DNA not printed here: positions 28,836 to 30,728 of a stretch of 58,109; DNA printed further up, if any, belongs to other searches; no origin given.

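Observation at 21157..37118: Candidate undescribed amine-catabolic system: one Pot-type ABC importer split over three operons of oxidative and demethylating enzymes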

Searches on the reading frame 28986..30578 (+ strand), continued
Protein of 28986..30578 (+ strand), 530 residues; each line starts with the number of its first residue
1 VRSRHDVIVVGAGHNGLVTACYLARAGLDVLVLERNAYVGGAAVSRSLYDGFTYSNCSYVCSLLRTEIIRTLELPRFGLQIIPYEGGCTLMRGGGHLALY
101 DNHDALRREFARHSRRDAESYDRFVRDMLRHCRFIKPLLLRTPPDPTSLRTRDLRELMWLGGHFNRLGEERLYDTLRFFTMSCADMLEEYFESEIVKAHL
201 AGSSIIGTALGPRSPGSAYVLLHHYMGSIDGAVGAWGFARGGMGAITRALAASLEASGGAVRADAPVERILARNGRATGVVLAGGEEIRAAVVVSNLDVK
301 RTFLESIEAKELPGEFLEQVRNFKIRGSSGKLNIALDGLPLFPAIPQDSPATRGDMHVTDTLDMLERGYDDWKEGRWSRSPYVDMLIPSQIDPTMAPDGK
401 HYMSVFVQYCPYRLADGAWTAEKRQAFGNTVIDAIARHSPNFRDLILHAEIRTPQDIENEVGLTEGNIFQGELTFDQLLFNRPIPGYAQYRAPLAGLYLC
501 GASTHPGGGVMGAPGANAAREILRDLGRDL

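Call 44: get_annotated_region(hit=H21, flank=14000)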
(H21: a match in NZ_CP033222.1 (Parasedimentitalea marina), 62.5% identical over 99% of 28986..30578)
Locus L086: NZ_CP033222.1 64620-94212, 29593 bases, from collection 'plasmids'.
description: Parasedimentitalea marina strain W43 plasmid pW43C, complete sequence
organism: Parasedimentitalea marina (NCBI taxid 2483033)
taxonomy: Bacteria; Pseudomonadota; Alphaproteobacteria; Rhodobacterales; Paracoccaceae; Parasedimentitalea; Parasedimentitalea marina
host: -; source: Cell culture,deep seawater; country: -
typing (MOB-suite, as given by PLSDB): non-mobilizable; replicon rep_cluster_508
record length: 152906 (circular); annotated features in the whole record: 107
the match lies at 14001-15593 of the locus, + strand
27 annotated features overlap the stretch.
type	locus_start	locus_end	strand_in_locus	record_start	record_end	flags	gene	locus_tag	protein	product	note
CDS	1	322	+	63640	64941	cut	-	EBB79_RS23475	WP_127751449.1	HipA domain-containing protein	-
CDS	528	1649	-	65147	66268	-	alr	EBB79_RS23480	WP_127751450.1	alanine racemase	GO:0009252 - peptidoglycan biosynthetic process [Evidence IEA]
CDS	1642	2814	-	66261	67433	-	-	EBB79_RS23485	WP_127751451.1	amidohydrolase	-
CDS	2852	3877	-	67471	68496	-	-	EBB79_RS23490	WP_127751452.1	histone deacetylase family protein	-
CDS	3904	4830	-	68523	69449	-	-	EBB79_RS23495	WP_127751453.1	3-keto-5-aminohexanoate cleavage protein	-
CDS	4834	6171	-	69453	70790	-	-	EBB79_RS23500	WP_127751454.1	aspartate aminotransferase family protein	-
CDS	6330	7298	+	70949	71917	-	-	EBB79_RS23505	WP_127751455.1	LysR family transcriptional regulator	GO:0006355 - regulation of DNA-templated transcription [Evidence IEA]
CDS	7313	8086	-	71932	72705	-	-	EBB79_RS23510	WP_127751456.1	amino acid ABC transporter ATP-binding protein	-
CDS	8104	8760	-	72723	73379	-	-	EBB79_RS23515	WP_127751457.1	amino acid ABC transporter permease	GO:0006865 - amino acid transport [Evidence IEA]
CDS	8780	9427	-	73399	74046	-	-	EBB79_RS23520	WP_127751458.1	amino acid ABC transporter permease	GO:0006865 - amino acid transport [Evidence IEA]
CDS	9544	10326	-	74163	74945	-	-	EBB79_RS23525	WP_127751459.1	transporter substrate-binding domain-containing protein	-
CDS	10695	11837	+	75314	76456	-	-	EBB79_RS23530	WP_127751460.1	SRPBCC family protein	GO:0044237 - cellular metabolic process [Evidence IEA]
CDS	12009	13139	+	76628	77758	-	-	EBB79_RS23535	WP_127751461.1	SRPBCC family protein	GO:0044237 - cellular metabolic process [Evidence IEA]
CDS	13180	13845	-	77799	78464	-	-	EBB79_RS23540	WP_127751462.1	TetR/AcrR family transcriptional regulator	-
CDS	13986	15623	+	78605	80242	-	-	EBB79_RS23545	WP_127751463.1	NAD(P)/FAD-dependent oxidoreductase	-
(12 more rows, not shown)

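Call 45: get_annotated_region(hit=H16, flank=14000)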
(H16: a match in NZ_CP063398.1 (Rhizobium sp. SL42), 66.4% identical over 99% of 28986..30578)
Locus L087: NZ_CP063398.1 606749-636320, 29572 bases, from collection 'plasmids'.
description: Rhizobium sp. SL42 plasmid unnamed1, complete sequence
organism: Rhizobium sp. SL42 (NCBI taxid 2806346)
taxonomy: Bacteria; Pseudomonadota; Alphaproteobacteria; Hyphomicrobiales; Rhizobiaceae; Rhizobium; Rhizobium sp. SL42
host: -; source: Amphicarpaea bracteata,Whole organism,root nodules; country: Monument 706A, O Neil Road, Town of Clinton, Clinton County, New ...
typing (MOB-suite, as given by PLSDB): non-mobilizable
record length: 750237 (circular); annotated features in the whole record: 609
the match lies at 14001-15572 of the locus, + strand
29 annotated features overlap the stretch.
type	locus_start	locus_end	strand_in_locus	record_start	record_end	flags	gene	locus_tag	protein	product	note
CDS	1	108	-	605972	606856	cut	purU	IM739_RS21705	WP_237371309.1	formyltetrahydrofolate deformylase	GO:0009152 - purine ribonucleotide biosynthetic process [Evidence IEA]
CDS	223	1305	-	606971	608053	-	-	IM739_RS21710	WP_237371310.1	ABC transporter permease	GO:0008643 - carbohydrate transport [Evidence IEA]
CDS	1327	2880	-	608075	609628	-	-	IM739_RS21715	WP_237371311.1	sugar ABC transporter ATP-binding protein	-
CDS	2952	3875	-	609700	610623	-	-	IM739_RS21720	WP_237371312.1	sugar ABC transporter substrate-binding protein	-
CDS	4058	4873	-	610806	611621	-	-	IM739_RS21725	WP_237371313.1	TIM barrel protein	-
CDS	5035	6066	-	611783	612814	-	-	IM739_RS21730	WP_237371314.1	LacI family DNA-binding transcriptional regulator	-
CDS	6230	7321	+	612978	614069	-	-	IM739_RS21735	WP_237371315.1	fatty acid desaturase family protein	-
CDS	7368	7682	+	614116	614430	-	-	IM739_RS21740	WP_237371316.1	MocE family 2Fe-2S type ferredoxin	-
CDS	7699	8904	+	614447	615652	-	-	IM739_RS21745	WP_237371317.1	FAD-dependent oxidoreductase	-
CDS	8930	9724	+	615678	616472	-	-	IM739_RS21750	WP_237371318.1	3-methyl-2-oxobutanoate hydroxymethyltransferase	GO:0015940 - pantothenate biosynthetic process [Evidence IEA]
CDS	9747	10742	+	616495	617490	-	iolG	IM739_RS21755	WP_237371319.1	inositol 2-dehydrogenase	GO:0019310 - inositol catabolic process [Evidence IEA]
CDS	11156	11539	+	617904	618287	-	-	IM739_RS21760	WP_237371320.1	hypothetical protein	-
CDS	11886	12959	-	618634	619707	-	-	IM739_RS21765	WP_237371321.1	extracellular solute-binding protein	-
CDS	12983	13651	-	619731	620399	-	-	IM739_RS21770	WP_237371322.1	TetR/AcrR family transcriptional regulator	-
CDS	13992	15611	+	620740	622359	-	-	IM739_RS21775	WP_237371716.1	NAD(P)/FAD-dependent oxidoreductase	-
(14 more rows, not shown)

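Call 48: search_protein_families(library=pfam, proteins=[L057:15422-16648:+, L061:3277-3864:+, L030:316-1500:+, L069:5959-7152:-, L060:12670-14271:-, L052:5582-7228:+, L037:1284-2036:-, L087:18385-18636:+, L081:18032-19405:-, L086:20325-22364:-], max_evalue=0.001)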
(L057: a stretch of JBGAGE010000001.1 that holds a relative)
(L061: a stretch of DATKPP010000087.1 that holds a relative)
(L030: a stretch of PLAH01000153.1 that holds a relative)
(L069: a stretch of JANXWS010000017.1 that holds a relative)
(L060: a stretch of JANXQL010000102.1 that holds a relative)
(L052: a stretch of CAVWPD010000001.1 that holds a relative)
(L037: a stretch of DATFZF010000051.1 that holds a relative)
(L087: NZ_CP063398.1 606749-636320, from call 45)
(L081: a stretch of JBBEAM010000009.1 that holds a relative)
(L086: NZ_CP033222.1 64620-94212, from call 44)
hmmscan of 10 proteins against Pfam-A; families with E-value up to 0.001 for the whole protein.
L057:15422-16648:+ (408 aa): 2 families
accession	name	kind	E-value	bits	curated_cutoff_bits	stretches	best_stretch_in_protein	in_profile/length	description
PF00884.28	Sulfatase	-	4.2e-06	26.7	25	1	278-387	193-300/301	Sulfatase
PF01663.27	Phosphodiest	-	5.4e-06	26.7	23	1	107-338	84-226/342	Type I phosphodiesterase / nucleotide pyrophosphatase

L061:3277-3864:+ (195 aa): 2 families
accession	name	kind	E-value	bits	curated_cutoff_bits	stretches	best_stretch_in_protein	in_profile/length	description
PF01966.28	HD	-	4e-07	30.8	22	1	58-121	1-87/116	HD domain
PF13328.12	HD_4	-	0.00078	19.6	27.2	0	51-91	13-53/156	HD domain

L030:316-1500:+ (394 aa): 2 families
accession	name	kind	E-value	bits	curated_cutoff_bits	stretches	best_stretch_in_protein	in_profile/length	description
PF02668.22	TauD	-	2e-47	162.8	27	1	144-373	21-267/267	Taurine catabolism dioxygenase TauD, TfdA family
PF06155.17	GBBH-like_N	-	0.00082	20.5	22.8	0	32-102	8-76/85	Gamma-butyrobetaine hydroxylase-like, N-terminal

L069:5959-7152:- (397 aa): 2 families
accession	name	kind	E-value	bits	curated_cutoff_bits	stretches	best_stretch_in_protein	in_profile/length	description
PF00848.25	Ring_hydroxyl_A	-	6.1e-36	124.7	24.9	1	182-388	12-206/208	Ring hydroxylating alpha subunit (catalytic domain)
PF00355.32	Rieske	-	1.9e-18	66.6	20.3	1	46-132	1-83/88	Rieske [2Fe-2S] domain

L060:12670-14271:- (533 aa): 4 families
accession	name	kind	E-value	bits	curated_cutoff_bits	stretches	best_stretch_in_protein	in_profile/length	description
PF02776.23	TPP_enzyme_N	-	3e-36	124.2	26.8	1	4-121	2-118/119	Thiamine pyrophosphate enzyme, N-terminal TPP binding domain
PF00205.28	TPP_enzyme_M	-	1.6e-30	106.1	30.4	1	193-326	1-137/137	Thiamine pyrophosphate enzyme, central domain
PF02775.26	TPP_enzyme_C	-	1.4e-28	100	21.9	1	392-527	13-151/151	Thiamine pyrophosphate enzyme, C-terminal TPP binding domain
PF09364.15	XFP_N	-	0.00016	21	23.7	1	392-437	128-169/364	XFP N-terminal domain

L052:5582-7228:+ (548 aa): 3 families
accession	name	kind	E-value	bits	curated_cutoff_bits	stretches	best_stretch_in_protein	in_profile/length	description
PF13977.11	TetR_C_6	-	8.9e-13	48.9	27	1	97-211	1-114/115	BetI-type transcriptional repressor, C-terminal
PF00355.32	Rieske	-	8.9e-08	32.4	20.3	1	257-339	1-81/88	Rieske [2Fe-2S] domain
PF00440.29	TetR_N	-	0.00017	21.8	24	1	30-73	3-46/47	Bacterial regulatory proteins, tetR family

L037:1284-2036:- (250 aa): 0 families

L087:18385-18636:+ (83 aa): 0 families

L081:18032-19405:- (457 aa): 6 families
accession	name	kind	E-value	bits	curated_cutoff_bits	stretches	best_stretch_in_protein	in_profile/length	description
PF01593.30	Amino_oxidase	-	2.8e-43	149.3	19.8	2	205-452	186-442/443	Flavin containing amine oxidoreductase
PF13450.12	NAD_binding_8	-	2.1e-10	41.1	21.9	1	54-111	1-57/68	NAD(P)-binding Rossmann-like domain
PF00890.30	FAD_binding_2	-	3.8e-05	23.5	20.4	1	51-86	1-36/414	FAD binding domain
PF07992.20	Pyr_redox_2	-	0.00013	21.9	26.1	1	51-91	2-43/291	Pyridine nucleotide-disulphide oxidoreductase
PF01946.23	Thi4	-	0.00029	20.6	26.2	1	50-87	18-56/235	Thi4 family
PF12831.13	FAD_oxidored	-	0.0003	20.6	27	1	51-88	1-38/416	FAD dependent oxidoreductase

L086:20325-22364:- (679 aa): 11 families
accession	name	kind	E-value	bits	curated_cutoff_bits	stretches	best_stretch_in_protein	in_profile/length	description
PF00724.26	Oxidored_FMN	-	1.2e-69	235.6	27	1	9-332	2-341/342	NADH:flavin oxidoreductase / NADH oxidase family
PF07992.20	Pyr_redox_2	-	7.1e-11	42.5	26.1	1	382-606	2-232/291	Pyridine nucleotide-disulphide oxidoreductase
PF13450.12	NAD_binding_8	-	1.7e-09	38.2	21.9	1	385-427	1-42/68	NAD(P)-binding Rossmann-like domain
PF12831.13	FAD_oxidored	-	1.8e-06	27.9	27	1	383-433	2-52/416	FAD dependent oxidoreductase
PF00070.33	Pyr_redox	-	5.2e-06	27.3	22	0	382-416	1-35/82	Pyridine nucleotide-disulphide oxidoreductase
PF03486.20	HI0933_like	-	6.8e-05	22.9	50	1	382-419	2-39/244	HI0933-like protein Rossmann domain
PF01266.30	DAO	-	9.4e-05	22.5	27.9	0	382-416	1-35/353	FAD dependent oxidoreductase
PF01494.25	FAD_binding_3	-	0.00019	21.2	22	1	382-411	3-32/349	FAD binding domain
PF22620.2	OYE-like_second_a-b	-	0.00023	21.6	25.5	1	502-579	4-80/128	OYE-like second alpha/beta domain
PF00890.30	FAD_binding_2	-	0.00039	20.2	20.4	1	383-419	2-38/414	FAD binding domain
PF01946.23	Thi4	-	0.00048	19.9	26.2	1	382-417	19-55/235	Thi4 family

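Call 49: search_solved_structures(query=L030:316-1500:+, max_evalue=0.00001)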
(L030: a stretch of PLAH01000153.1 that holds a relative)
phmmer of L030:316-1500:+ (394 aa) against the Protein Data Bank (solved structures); distinct sequences matched with E-value up to 0.00001: 6.
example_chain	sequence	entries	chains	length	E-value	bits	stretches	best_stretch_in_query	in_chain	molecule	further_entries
6npb_A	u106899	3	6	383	2.9e-62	213.7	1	34-390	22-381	TmpA, 2-trimethylaminoethylphosphonate hydroxylase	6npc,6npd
4bg1_A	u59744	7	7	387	1e-39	139.4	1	47-389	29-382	GAMMA-BUTYROBETAINE DIOXYGENASE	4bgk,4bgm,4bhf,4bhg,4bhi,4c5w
3ms5_A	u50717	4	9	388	1e-39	139.4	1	47-389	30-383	Gamma-butyrobetaine dioxygenase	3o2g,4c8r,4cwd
3n6w_A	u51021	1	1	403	1.2e-39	139.2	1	47-389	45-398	Gamma-butyrobetaine dioxygenase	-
9j0j_A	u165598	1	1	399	1.8e-33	118.9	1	32-375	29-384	Fe/2OG-dependent oxygenase DfmD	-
7tcl_X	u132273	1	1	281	1.9e-08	36.4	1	168-375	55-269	TauD/TfdA family dioxygenase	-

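Call 50: search_solved_structures(query=L061:3277-3864:+, max_evalue=0.01)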
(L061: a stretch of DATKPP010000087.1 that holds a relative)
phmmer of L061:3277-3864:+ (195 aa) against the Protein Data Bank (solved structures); distinct sequences matched with E-value up to 0.01: 4.
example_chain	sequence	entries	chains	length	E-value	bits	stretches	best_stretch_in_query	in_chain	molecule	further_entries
4mlm_A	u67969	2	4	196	2.6e-05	27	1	39-89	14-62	Predicted HD phosphohydrolase PhnZ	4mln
4n71_A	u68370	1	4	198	2.7e-05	27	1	39-89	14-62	Predicted HD phosphohydrolase PhnZ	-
4n6w_A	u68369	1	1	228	2.8e-05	26.9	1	37-89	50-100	Predicted HD phosphohydrolase PhnZ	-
6npa_A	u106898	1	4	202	2.8e-05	26.9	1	45-92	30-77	TmpB, (R)-1-hydroxy-2-trimethylaminoethylphosphonate oxygenase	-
